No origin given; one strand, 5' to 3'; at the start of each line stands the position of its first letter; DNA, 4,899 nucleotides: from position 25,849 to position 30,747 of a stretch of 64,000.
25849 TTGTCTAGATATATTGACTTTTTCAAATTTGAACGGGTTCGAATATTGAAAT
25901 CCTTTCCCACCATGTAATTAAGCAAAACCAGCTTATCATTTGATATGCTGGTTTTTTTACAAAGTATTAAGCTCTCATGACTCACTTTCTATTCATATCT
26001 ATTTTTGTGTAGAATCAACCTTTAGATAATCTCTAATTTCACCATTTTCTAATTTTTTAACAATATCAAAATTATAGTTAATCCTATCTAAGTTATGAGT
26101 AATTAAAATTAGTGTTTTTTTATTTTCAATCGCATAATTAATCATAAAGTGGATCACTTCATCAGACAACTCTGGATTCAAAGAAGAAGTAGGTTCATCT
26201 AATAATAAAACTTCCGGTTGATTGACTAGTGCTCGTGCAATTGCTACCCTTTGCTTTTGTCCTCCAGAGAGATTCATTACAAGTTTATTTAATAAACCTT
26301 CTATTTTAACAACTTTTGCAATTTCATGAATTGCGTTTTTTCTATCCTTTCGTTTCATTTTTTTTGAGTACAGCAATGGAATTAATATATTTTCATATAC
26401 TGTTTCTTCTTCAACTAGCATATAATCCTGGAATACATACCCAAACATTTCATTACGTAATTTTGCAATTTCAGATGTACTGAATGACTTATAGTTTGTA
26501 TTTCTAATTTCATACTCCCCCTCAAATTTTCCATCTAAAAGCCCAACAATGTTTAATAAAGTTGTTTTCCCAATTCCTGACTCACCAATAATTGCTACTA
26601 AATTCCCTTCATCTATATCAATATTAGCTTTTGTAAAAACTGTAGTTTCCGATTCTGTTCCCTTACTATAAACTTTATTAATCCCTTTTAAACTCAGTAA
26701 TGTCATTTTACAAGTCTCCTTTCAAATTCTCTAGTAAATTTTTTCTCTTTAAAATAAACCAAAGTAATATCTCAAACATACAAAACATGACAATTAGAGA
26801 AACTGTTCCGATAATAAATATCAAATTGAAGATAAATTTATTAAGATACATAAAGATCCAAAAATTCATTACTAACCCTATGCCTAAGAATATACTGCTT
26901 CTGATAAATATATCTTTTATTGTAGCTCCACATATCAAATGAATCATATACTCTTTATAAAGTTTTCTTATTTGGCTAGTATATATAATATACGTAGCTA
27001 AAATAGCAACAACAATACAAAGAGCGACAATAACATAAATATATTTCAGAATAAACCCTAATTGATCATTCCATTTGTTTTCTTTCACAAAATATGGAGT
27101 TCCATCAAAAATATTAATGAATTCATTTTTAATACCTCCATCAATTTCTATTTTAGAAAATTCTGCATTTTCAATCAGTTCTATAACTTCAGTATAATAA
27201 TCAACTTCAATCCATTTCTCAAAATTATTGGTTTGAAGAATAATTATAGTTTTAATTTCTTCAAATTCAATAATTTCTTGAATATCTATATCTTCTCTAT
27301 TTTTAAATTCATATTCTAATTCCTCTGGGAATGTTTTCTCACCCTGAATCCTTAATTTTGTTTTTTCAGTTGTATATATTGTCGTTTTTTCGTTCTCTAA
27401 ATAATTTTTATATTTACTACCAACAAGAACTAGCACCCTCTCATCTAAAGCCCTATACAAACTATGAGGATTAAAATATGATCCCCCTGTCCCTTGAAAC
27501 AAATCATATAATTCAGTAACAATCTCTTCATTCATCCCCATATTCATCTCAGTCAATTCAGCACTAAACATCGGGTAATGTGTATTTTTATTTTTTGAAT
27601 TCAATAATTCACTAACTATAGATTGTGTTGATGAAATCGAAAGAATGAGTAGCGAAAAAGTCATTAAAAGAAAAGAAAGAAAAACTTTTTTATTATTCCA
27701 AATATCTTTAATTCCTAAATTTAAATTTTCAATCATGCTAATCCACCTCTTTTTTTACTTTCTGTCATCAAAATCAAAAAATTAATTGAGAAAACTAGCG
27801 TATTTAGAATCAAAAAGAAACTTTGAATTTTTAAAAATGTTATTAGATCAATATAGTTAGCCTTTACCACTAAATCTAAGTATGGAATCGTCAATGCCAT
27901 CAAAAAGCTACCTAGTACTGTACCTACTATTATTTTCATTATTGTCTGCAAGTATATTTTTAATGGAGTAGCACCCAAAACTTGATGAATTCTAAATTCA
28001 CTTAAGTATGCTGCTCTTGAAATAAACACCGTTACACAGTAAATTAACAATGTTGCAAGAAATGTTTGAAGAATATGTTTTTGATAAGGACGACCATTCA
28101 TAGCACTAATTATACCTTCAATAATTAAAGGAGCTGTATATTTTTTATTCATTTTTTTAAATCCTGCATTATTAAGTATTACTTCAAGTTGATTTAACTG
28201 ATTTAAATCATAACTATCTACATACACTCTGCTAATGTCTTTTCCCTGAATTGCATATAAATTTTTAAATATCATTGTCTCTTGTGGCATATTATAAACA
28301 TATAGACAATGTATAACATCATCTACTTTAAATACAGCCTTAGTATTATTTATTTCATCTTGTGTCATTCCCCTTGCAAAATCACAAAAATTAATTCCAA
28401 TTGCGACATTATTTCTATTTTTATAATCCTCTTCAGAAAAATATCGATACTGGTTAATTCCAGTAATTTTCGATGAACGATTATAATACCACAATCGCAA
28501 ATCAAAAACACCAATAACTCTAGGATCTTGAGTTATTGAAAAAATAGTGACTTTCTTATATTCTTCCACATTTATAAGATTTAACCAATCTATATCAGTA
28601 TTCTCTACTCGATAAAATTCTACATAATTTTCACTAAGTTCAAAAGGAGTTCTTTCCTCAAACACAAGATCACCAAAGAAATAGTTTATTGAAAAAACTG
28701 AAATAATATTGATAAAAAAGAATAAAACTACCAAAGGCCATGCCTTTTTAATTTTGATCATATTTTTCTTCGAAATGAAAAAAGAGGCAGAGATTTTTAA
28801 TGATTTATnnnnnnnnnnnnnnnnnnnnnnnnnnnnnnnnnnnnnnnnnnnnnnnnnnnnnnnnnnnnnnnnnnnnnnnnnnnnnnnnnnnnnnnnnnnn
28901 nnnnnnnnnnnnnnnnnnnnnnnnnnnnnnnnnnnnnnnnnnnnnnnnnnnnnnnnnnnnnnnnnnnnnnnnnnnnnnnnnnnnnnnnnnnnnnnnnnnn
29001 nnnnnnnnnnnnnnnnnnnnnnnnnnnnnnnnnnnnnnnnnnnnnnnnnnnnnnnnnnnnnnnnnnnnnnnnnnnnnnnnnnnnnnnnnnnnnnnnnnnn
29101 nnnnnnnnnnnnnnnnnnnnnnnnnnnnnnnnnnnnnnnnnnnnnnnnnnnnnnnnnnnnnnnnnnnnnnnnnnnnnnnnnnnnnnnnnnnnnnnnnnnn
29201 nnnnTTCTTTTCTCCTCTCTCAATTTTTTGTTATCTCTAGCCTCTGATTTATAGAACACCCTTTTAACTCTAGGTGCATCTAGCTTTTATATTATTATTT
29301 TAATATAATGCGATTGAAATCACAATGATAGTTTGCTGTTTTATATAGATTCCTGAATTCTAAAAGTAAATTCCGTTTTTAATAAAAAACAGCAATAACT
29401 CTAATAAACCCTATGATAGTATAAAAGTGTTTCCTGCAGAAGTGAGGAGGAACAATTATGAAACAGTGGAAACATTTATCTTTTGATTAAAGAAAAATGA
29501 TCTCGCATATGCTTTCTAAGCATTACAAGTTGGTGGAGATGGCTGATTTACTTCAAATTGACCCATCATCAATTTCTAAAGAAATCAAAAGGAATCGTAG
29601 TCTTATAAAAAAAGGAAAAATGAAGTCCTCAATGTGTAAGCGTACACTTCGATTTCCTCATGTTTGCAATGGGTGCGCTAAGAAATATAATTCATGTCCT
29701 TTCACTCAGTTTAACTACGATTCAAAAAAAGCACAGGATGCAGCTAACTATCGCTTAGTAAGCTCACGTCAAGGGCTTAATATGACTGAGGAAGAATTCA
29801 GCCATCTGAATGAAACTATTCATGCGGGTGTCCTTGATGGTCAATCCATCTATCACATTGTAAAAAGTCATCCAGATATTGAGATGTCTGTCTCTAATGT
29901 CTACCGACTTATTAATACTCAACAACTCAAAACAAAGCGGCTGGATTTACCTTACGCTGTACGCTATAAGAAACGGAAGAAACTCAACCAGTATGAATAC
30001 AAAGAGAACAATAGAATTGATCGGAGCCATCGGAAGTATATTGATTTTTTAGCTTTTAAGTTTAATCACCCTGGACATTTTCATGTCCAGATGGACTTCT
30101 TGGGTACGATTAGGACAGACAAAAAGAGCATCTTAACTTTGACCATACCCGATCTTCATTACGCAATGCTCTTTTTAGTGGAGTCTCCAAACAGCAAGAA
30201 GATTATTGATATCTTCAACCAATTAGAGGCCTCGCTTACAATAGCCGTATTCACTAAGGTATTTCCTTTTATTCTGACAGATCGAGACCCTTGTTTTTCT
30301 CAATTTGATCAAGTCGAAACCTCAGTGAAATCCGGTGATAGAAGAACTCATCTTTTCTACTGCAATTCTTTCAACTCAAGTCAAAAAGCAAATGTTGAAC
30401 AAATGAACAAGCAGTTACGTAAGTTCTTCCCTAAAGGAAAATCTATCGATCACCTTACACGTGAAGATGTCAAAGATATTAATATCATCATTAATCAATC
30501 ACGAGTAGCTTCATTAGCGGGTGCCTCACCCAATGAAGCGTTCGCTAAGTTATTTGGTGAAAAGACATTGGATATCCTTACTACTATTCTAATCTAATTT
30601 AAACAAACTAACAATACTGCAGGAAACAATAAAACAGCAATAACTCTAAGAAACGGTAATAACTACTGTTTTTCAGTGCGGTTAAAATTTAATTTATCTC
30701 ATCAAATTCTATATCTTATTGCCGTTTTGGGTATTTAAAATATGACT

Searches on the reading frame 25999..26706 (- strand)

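Call 84: search_protein_families(library=pfam, proteins=[window:25999-26706:-], max_evalue=0.00001)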
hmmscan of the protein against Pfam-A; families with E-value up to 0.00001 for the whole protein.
window:25999-26706:- (235 aa): 2 families
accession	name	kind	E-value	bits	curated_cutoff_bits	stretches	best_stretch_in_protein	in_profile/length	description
PF00005.33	ABC_tran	-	5.8e-31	108.4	25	1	26-174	3-137/137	ABC transporter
PF13304.12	AAA_21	-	8.4e-11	42.9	27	1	147-205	239-299/304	AAA domain, putative AbiEii toxin, Type IV TA system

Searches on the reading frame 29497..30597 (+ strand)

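Call 38: search_protein_families(library=ncbifam, proteins=[window:29497-30597:+], max_evalue=0.01)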
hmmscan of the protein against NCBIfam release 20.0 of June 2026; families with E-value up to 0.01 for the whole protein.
window:29497-30597:+ (366 aa): 1 family
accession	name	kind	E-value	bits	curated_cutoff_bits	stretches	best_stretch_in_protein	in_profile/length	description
NF033563.0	transpos_IS30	equivalog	2.6e-20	73.3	80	1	71-334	13-263/267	IS30 family transposase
